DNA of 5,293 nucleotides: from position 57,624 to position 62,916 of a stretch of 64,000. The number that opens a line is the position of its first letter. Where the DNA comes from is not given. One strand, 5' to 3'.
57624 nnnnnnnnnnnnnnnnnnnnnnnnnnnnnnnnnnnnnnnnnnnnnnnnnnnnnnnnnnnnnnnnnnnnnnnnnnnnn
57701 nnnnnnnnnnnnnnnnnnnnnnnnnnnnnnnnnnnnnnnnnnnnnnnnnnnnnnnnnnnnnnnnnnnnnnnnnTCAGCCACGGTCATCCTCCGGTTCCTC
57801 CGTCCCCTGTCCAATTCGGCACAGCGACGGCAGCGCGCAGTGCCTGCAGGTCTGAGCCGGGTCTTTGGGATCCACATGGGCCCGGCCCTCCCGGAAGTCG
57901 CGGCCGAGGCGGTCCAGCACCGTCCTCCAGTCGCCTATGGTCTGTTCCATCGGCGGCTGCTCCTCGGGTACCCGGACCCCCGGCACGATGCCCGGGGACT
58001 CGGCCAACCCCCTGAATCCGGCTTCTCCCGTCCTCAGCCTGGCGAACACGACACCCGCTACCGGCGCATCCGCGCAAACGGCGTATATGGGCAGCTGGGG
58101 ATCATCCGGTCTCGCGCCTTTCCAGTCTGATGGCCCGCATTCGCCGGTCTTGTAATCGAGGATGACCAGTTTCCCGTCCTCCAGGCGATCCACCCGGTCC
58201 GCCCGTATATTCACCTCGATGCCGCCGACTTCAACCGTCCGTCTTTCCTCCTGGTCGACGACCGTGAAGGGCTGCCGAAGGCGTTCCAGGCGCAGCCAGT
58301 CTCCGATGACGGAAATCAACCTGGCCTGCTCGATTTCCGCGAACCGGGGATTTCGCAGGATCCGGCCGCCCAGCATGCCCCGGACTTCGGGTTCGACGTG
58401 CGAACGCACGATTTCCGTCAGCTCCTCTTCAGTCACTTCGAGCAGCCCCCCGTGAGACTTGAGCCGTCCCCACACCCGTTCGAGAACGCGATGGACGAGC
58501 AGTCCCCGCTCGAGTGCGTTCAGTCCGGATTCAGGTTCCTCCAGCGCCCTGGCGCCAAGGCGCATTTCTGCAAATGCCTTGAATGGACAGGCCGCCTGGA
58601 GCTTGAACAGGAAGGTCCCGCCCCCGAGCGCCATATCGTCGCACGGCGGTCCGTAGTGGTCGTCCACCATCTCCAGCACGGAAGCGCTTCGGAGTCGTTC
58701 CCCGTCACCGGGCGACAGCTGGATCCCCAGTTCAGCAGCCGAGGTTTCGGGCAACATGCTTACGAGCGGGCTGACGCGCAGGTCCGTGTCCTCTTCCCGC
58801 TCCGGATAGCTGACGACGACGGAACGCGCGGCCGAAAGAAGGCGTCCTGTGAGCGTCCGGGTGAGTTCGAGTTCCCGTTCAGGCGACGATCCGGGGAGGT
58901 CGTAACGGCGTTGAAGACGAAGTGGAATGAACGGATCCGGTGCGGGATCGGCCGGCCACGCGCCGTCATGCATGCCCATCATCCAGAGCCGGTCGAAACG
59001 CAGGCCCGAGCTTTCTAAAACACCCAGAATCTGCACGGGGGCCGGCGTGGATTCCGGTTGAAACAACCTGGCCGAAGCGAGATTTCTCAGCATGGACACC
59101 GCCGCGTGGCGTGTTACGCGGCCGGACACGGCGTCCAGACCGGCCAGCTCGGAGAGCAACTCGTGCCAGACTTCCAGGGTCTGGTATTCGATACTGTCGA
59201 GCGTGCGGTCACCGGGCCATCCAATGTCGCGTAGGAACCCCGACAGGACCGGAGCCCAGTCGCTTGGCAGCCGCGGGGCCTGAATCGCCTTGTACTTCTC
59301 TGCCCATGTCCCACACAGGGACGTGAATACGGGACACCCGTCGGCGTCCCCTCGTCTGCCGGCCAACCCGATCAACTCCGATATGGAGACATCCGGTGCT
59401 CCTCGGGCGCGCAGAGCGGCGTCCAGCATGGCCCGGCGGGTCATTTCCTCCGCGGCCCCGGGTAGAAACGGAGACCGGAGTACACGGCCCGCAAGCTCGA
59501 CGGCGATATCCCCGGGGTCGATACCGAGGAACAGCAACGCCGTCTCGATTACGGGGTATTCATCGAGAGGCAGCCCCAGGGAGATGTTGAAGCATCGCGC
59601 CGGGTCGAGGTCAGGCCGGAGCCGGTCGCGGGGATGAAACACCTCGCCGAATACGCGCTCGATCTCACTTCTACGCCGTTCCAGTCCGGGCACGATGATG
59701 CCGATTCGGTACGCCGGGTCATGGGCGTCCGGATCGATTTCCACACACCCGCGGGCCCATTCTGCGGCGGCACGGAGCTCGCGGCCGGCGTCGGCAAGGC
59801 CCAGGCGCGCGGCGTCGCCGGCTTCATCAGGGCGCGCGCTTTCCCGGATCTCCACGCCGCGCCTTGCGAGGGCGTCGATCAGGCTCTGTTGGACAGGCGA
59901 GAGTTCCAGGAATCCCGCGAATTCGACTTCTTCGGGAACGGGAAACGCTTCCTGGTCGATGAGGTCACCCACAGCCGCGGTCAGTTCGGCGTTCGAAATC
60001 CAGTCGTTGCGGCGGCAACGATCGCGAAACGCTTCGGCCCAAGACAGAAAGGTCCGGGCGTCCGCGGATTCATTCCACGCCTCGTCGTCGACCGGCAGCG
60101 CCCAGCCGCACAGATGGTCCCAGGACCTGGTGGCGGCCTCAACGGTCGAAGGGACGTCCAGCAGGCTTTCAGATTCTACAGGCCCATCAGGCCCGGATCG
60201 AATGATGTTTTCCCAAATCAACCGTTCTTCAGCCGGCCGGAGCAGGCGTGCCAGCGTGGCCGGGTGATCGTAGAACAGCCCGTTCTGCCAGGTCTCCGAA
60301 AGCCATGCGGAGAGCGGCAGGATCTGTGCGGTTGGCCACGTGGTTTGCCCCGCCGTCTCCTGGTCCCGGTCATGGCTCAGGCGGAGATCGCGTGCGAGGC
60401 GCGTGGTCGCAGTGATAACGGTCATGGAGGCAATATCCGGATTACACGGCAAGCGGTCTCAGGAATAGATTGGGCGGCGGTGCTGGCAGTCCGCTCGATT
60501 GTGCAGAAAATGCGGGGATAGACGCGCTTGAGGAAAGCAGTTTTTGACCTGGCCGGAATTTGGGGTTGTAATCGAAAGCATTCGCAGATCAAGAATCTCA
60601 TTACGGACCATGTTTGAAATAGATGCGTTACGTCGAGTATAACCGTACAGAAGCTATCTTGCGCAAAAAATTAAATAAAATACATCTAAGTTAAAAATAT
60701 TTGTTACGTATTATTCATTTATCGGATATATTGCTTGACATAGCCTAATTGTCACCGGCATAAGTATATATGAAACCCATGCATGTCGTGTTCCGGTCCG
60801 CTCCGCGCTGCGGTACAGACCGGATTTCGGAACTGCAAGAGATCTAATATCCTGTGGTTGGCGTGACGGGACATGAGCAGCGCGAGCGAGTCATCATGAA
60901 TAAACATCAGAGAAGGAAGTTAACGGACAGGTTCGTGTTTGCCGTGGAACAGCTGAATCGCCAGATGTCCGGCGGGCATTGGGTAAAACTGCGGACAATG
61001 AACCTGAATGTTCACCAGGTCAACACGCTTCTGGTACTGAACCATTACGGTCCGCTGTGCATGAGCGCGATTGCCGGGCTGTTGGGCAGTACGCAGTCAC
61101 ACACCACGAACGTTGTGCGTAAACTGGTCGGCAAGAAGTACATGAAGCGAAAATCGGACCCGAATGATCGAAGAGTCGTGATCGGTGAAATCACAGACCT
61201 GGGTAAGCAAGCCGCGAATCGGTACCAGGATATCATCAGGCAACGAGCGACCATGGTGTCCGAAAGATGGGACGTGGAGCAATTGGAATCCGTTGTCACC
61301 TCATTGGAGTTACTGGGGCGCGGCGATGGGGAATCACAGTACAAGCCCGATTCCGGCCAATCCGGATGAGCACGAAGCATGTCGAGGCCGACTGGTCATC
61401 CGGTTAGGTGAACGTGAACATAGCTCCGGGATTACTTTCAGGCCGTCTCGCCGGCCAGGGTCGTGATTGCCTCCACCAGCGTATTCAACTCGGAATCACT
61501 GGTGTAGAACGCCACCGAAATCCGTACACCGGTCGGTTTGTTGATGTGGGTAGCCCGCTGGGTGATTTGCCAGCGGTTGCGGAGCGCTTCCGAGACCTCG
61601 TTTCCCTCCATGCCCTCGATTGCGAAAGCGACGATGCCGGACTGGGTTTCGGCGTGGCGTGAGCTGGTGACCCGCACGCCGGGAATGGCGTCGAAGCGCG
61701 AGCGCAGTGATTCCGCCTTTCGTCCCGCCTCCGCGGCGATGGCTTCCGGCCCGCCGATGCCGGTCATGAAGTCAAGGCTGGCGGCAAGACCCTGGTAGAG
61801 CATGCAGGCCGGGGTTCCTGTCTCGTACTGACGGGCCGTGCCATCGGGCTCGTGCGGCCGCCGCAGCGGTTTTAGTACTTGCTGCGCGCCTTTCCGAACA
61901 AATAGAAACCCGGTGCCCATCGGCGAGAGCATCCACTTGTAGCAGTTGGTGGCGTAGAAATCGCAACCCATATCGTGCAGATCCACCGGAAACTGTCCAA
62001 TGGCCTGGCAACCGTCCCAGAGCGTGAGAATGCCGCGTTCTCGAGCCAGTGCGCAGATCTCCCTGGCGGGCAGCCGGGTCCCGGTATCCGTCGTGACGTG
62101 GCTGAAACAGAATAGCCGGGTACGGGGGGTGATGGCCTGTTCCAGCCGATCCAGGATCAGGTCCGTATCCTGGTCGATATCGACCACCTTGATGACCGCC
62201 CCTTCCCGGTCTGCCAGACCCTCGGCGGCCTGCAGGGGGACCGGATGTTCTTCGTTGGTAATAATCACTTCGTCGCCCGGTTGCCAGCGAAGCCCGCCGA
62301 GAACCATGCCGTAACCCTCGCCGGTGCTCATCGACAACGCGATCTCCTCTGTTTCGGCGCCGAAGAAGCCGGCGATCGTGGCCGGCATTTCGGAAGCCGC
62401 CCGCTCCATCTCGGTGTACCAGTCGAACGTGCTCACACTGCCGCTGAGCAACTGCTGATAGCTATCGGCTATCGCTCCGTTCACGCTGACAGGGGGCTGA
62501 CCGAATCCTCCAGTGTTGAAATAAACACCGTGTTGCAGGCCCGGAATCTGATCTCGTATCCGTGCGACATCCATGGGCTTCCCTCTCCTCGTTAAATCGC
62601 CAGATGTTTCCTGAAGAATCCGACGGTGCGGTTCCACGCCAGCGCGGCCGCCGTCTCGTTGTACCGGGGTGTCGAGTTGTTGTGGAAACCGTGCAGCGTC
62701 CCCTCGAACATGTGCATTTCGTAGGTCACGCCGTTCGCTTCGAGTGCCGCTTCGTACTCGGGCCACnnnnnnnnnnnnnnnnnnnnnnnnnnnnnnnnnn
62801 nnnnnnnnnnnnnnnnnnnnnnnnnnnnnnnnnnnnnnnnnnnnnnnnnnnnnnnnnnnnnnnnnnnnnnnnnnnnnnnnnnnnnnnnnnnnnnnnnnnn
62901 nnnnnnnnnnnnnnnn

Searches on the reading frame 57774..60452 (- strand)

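Call 48: search_protein_families(library=pfam, proteins=[window:57774-60452:-], max_evalue=0.0001)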
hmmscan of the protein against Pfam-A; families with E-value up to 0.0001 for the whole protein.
window:57774-60452:- (892 aa): 1 family
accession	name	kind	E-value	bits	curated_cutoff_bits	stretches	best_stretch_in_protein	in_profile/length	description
PF12705.13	PDDEXK_1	-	2.7e-26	93.4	22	1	620-879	11-247/247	PD-(D/E)XK nuclease superfamily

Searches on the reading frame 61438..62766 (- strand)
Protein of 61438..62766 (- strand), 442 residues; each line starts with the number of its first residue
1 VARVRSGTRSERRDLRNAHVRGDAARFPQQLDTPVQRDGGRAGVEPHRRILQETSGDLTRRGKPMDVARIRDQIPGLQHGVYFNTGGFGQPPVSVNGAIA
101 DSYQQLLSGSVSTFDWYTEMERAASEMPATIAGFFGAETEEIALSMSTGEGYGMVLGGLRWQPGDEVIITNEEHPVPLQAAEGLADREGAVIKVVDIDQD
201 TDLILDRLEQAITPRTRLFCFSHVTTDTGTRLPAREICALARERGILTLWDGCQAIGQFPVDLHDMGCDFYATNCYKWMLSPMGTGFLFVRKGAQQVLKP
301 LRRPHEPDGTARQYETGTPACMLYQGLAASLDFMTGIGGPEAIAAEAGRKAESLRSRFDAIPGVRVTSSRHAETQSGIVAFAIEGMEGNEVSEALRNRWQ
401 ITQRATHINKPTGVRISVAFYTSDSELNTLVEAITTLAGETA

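Call 48: search_protein_families(library=pfam, proteins=[window:61438-62766:-], max_evalue=0.0001)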
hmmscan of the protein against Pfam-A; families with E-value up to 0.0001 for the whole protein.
window:61438-62766:- (442 aa): 3 families
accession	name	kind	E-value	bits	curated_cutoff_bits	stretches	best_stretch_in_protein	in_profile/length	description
PF00266.25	Aminotran_5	-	4.5e-54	184.3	21.5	1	90-429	10-370/371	Aminotransferase class-V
PF01041.23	DegT_DnrJ_EryC1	-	4.4e-07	29.9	19.8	1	115-257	18-151/360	DegT/DnrJ/EryC1/StrS aminotransferase family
PF01212.27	Beta_elim_lyase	-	4.6e-05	23.3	27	1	142-293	49-214/288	Beta-eliminating lyase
